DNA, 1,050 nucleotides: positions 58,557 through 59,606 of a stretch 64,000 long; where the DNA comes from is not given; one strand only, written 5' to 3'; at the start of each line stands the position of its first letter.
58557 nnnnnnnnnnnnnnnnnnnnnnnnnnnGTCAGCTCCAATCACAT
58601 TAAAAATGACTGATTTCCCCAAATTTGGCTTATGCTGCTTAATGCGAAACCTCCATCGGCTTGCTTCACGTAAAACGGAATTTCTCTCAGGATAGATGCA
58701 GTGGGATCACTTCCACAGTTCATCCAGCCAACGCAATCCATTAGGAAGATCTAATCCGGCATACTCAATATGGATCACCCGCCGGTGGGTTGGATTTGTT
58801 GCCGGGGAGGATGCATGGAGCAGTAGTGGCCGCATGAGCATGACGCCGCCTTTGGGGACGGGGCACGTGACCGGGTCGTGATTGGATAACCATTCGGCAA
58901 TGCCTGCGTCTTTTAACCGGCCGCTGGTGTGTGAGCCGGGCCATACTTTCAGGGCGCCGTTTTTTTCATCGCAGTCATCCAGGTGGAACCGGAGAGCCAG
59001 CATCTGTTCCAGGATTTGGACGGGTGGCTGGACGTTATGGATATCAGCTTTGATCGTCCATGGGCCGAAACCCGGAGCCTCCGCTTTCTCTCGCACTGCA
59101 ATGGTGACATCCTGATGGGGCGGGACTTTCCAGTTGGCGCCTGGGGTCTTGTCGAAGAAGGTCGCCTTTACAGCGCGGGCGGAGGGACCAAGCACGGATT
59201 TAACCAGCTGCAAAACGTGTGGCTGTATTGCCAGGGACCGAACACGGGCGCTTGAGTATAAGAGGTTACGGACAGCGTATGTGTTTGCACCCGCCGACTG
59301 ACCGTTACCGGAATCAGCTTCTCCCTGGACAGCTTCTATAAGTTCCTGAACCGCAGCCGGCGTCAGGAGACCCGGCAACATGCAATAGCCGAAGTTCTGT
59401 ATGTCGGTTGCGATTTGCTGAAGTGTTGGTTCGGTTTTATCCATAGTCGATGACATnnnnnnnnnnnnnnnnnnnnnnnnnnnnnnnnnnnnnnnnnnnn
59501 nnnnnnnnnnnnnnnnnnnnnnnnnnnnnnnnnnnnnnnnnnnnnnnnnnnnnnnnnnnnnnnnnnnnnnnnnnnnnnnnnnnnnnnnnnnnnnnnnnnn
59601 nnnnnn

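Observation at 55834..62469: tRNA-Gly-adjacent cluster of duplicated secreted beta-helix and GT-C-like membrane proteins around a PhyH dioxygenase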

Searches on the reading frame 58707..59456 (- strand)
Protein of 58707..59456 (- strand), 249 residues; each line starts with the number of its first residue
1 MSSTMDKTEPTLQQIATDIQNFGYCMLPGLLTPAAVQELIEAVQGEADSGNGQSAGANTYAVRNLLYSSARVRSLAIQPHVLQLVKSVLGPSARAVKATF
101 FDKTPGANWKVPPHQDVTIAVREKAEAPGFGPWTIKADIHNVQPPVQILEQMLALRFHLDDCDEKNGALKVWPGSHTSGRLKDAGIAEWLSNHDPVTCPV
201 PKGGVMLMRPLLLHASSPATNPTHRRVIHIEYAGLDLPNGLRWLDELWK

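Call 4: search_protein_families(library=pfam, proteins=[window:58707-59456:-], max_evalue=1)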
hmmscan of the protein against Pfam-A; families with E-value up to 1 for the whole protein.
window:58707-59456:- (249 aa): 1 family
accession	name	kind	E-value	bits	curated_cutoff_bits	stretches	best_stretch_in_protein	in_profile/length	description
PF05721.19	PhyH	-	1.7e-20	74.6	22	1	20-226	2-212/213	Phytanoyl-CoA dioxygenase (PhyH)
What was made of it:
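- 58707..59456 (-): PhyH-family Fe(II)/2-oxoglutarate oxygenase, cytoplasmic (no signal peptide). Its start overlaps the MP-B stop by 20 nt. Pfam PhyH E 2e-20 (call 4).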

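Call 5: search_protein_families(library=ncbifam, proteins=[window:58707-59456:-], max_evalue=1)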
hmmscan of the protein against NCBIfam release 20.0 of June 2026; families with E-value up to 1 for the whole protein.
window:58707-59456:- (249 aa): 2 families
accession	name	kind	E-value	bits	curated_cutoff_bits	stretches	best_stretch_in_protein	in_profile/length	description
TIGR01762.1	chlorin-enz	subfamily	0.0052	16.1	226.3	1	74-178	69-159/288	chlorinating enzyme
NF052437.1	MPhHdxlPhnYGIM8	equivalog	0.049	13.1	500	0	140-235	117-216/260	methylphosphonate hydroxylase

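Call 44: search_solved_structures(query=window:58707-59456:-, max_evalue=0.01)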
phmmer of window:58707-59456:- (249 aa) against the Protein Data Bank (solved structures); distinct sequences matched with E-value up to 0.01: 1.
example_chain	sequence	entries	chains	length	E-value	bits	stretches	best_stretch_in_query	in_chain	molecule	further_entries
4xaa_A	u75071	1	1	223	1.3e-06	31.7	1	155-235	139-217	Putative oxygenase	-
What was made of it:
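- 58707..59456 (-): The best PDB sequence match is 4xaa, 'putative oxygenase', E 1e-6 (call 44).
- Closest known: PhyH-family Fe. Different: The PDB match covers only 80 residues at E 1e-6 (call 44).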

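Call 76: find_related_loci(query=window:58707-59456:-, collection=genome_contigs, flank=8000)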
Query window:58707-59456:- (249 aa) in genome_contigs; peptide patterns used: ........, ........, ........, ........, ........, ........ (x = any residue, [..] = any of these).
69 stretches matched a pattern; 6 encode a relative of the query (tblastn E <= 1e-3); 6 distinct loci.
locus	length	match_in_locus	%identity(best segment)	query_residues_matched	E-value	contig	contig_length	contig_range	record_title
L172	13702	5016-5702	47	18-247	9e-66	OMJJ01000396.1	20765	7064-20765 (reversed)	bacterium isolate AM_0876 genome assembly, contig: AM_0876_396, whole genome shotgun sequence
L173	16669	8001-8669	51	19-247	2e-65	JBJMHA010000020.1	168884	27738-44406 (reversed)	MAG: Thermoanaerobaculia bacterium isolate H1_16_all_fractions_metab_conc_6_69_19 k255_1217630, whole genome shotgun seq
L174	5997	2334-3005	45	1-243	7e-61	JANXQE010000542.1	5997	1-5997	MAG: Limisphaerales bacterium isolate GL140_4_concoct_305_sub GL140_4_k141_1911706, whole genome shotgun sequence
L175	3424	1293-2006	35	4-243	2e-42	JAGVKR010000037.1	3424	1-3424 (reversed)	MAG: Planctomycetales bacterium isolate SW_43 c_000000039048, whole genome shotgun sequence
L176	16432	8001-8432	49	89-232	2e-42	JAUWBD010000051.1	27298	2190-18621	MAG: Verrucomicrobiota bacterium isolate CSMAG_1311 CSMAG_1311_k141_1363759_length_27298_cov_13.0320, whole genome shotg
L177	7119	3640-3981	49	101-234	1e-33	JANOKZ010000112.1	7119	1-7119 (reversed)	MAG: Hyphomicrobium sp. isolate VAR_45_metabat_381 VAR_45_k141_2225798, whole genome shotgun sequence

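Call 89: search_protein_families(library=padloc, proteins=[window:58707-59456:-], max_evalue=0.01)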
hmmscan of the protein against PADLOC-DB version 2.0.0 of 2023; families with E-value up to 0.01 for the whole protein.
window:58707-59456:- (249 aa): 0 families
